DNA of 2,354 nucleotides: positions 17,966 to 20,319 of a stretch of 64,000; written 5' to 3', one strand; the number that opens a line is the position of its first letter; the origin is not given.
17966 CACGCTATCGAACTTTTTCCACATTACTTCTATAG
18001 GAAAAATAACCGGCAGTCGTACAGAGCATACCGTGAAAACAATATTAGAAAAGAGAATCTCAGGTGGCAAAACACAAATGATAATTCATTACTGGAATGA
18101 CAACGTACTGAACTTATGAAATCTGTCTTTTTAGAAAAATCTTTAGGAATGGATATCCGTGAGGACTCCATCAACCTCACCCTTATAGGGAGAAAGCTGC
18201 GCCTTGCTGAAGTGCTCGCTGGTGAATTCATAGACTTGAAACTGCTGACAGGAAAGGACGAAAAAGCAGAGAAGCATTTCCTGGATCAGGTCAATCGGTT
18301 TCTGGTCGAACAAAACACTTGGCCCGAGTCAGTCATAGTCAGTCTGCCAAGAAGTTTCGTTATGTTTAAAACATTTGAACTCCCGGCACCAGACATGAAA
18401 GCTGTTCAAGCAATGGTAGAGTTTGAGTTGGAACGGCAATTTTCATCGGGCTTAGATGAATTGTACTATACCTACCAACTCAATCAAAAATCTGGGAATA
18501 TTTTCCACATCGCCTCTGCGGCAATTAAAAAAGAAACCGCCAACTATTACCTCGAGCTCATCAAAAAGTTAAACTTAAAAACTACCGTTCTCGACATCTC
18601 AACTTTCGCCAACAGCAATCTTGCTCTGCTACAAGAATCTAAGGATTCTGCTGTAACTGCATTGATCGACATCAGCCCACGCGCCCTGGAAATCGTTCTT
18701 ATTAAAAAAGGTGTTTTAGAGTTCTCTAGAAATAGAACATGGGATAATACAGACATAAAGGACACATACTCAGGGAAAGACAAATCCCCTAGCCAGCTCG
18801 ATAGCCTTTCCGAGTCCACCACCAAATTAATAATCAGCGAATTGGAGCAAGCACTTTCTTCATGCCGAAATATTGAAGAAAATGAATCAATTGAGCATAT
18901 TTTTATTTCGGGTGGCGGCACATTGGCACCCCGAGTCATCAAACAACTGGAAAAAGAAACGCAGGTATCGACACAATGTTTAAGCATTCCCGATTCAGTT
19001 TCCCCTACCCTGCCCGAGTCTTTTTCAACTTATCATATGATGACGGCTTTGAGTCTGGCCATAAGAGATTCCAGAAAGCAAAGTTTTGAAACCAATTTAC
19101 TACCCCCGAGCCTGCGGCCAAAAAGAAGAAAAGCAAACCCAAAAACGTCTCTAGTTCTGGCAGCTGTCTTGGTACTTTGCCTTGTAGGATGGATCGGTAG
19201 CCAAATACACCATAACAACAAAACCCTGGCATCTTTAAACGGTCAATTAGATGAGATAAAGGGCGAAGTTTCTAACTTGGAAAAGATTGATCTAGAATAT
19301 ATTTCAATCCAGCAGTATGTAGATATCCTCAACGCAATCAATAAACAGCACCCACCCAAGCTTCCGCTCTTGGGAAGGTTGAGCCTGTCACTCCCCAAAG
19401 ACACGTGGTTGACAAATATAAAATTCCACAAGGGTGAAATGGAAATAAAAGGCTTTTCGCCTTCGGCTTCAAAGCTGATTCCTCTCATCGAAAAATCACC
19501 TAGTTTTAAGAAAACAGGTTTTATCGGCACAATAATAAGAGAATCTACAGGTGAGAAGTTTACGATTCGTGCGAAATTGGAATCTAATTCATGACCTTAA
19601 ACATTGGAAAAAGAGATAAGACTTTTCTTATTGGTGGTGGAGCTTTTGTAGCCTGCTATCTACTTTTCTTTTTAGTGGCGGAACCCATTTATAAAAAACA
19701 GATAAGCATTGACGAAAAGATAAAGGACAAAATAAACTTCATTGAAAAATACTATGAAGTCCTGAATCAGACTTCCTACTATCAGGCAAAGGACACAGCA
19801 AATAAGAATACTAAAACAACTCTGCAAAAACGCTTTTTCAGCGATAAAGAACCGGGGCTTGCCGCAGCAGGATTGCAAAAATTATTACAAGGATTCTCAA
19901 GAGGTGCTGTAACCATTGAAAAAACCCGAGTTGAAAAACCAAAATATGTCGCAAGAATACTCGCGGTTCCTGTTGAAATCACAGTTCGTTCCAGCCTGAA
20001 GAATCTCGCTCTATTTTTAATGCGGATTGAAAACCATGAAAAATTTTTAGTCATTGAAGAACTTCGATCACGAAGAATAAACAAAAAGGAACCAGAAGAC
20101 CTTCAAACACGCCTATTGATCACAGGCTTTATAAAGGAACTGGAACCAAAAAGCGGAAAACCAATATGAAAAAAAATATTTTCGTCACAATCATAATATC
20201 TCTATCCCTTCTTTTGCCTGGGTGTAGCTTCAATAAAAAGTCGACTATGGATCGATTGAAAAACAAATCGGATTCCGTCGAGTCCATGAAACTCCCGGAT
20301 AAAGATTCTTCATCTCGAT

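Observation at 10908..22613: Complete but atypical type II secretion cluster: PilP-like protein in place of GspC, lipidated secretin with SH3-like insert, secretin gene last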

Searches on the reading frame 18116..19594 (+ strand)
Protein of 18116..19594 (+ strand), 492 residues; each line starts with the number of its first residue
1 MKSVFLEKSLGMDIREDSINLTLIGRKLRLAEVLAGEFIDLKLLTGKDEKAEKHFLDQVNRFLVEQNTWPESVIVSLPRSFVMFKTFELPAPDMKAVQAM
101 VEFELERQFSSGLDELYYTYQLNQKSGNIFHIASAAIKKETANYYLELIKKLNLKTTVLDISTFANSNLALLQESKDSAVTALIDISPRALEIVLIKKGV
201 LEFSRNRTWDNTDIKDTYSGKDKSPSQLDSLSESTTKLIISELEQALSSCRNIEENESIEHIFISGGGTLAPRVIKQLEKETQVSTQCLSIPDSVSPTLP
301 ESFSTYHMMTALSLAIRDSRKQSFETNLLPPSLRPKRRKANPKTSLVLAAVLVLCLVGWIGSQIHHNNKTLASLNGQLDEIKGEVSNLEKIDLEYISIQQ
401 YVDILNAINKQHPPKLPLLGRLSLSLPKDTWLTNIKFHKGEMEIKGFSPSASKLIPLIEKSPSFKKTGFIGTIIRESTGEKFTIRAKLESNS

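Call 4: search_protein_families(library=pfam, proteins=[window:18116-19594:+], max_evalue=0.1)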
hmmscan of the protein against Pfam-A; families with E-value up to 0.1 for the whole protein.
window:18116-19594:+ (492 aa): 5 families
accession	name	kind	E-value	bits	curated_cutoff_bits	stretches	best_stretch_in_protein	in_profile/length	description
PF11104.14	PilM_2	-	1e-13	51.4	27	1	11-209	1-210/340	Type IV pilus assembly protein PilM;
PF05137.18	PilN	-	6e-11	42.7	22.8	1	419-488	3-78/78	Fimbrial assembly protein (PilN)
PF05134.19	T2SSL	-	0.0026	17.6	25.5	1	71-156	47-128/231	Type II secretion system (T2SS), protein L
PF13567.11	DUF4131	-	0.0047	17.1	31.6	1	339-441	26-122/165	Domain of unknown function (DUF4131)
PF05705.20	DUF829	-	0.018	15.3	25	0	235-357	46-154/242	Eukaryotic protein of unknown function (DUF829)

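Call 6: search_protein_families(library=ncbifam, proteins=[window:18116-19594:+], max_evalue=0.01)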
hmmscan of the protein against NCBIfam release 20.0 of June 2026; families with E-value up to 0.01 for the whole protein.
window:18116-19594:+ (492 aa): 3 families
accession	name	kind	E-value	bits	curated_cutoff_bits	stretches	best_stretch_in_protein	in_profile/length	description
NF045709.1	Amuc_1101_fam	equivalog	3e-14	52.8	650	2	71-199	70-198/608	Amuc_1101 family PilM-like pilus complex protein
TIGR01175.1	pilM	subfamily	1.3e-12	47.4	133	1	38-268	36-292/348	type IV pilus assembly protein PilM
TIGR01709.2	typeII_sec_gspL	equivalog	0.00075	18.7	65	0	71-118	50-97/392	type II secretion system protein GspL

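Call 40: find_related_loci(query=window:18116-19594:+, collection=genome_contigs, flank=10000)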
Query window:18116-19594:+ (492 aa) in genome_contigs; peptide patterns used: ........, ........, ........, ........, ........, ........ (x = any residue, [..] = any of these).
63 stretches matched a pattern; 21 encode a relative of the query (tblastn E <= 1e-3); 20 distinct loci.
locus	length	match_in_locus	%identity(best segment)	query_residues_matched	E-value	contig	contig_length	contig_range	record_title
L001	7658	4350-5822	92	1-491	0e+0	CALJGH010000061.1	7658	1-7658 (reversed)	MAG: uncultured Nitrospinaceae bacterium isolate S2_Bin_METABAT__100_sub_1_1 genome assembly, contig: c_000001491562, wh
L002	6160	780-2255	90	1-492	0e+0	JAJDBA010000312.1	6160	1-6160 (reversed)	MAG: Nitrospinaceae bacterium isolate OFTM251 OFTM251_311, whole genome shotgun sequence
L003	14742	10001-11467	74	1-489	0e+0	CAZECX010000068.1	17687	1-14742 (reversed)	MAG TPA_asm: uncultured Nitrospina sp. isolate binchicken_co46_167 genome assembly, contig: NODE_5895_length_17687_cov_5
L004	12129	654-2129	76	1-492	0e+0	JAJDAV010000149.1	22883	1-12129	MAG: Nitrospinaceae bacterium isolate OFTM135 OFTM135_148, whole genome shotgun sequence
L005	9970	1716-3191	91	1-492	0e+0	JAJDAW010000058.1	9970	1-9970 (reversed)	MAG: Nitrospinaceae bacterium isolate OFTM142 OFTM142_57, whole genome shotgun sequence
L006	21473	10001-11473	68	1-491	0e+0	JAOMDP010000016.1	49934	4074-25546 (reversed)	Nitrospinota bacterium isolate AH-558-C10 AH-558-C10_NODE_16, whole genome shotgun sequence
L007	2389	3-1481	64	1-492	0e+0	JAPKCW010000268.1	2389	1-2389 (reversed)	MAG: Nitrospinaceae bacterium isolate ANT-74 NODE_15533_length_2389_cov_3.871465, whole genome shotgun sequence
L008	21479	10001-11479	63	1-492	0e+0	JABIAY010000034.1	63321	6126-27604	MAG: Nitrospina sp. isolate SI048_bin14 k141_92220, whole genome shotgun sequence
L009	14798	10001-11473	63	1-490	0e+0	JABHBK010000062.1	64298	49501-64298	MAG: Nitrospina sp. isolate SI036_bin78 k141_943108, whole genome shotgun sequence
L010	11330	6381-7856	62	1-491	0e+0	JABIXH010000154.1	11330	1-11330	MAG: Nitrospina sp. isolate SI073_bin113 k141_1798144, whole genome shotgun sequence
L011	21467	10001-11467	61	1-492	0e+0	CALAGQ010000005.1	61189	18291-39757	MAG TPA_asm: uncultured Nitrospina sp. isolate ERR2206756_bin.76_CONCOCT_v1.1_MAG genome assembly, contig: ERZ887841.111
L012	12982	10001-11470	64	1-490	0e+0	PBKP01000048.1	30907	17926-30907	MAG: Nitrospina sp. isolate SP265 139865, whole genome shotgun sequence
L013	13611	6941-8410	59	1-492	0e+0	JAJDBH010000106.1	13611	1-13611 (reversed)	MAG: Nitrospinaceae bacterium isolate OFTM387 OFTM387_105, whole genome shotgun sequence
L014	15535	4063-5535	61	1-492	0e+0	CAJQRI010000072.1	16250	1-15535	MAG: uncultured Nitrospinae bacterium isolate RIS_SAG_05 genome assembly, contig: c_000000000419, whole genome shotgun s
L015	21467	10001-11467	71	1-489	0e+0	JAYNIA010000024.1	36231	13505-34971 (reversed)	MAG: Nitrospinota bacterium isolate 139544_COM_vamb_bins.tsv.103 NODE_1224_length_36231_cov_9.170500, whole genome shotg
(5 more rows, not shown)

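Call 51: search_solved_structures(query=window:18116-19594:+, max_evalue=1)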
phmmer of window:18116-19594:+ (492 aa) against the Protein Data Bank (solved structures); distinct sequences matched with E-value up to 1: 3.
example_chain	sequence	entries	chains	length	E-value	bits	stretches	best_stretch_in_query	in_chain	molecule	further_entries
3jc8_Ma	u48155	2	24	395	1.6e-05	27.3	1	10-213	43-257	Type IV pilus biogenesis protein PilM | PilM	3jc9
2ych_A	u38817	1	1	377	0.00012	24.4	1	54-197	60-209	COMPETENCE PROTEIN PILM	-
3jc8_Na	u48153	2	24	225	0.2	13.8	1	327-451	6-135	PilN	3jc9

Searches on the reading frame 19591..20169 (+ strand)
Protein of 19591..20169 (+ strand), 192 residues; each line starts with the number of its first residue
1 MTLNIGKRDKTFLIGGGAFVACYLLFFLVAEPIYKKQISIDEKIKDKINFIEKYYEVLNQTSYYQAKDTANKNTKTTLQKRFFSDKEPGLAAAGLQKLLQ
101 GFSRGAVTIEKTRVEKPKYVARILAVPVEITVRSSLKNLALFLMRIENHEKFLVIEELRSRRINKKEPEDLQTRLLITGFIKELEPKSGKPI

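Call 4: search_protein_families(library=pfam, proteins=[window:19591-20169:+], max_evalue=0.1)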
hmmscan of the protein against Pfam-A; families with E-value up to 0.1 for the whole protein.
window:19591-20169:+ (192 aa): 2 families
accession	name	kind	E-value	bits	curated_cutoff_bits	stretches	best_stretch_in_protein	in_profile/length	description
PF10741.14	T2SSM_b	-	1.1e-07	32.1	21.7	1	79-180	3-110/111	Type II secretion system (T2SS), protein M subtype b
PF04612.17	T2SSM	-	0.012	16.3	27.8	1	6-37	12-43/160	Type II secretion system (T2SS), protein M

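Call 6: search_protein_families(library=ncbifam, proteins=[window:19591-20169:+], max_evalue=0.01)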
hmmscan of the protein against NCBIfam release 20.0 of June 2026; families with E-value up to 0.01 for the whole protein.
window:19591-20169:+ (192 aa): 1 family
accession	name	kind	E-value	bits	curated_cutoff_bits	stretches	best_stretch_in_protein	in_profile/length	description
NF040576.1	T2SS_GspM_XpsM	equivalog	2.2e-13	50.2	60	1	16-182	6-179/180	type II secretion system protein GspM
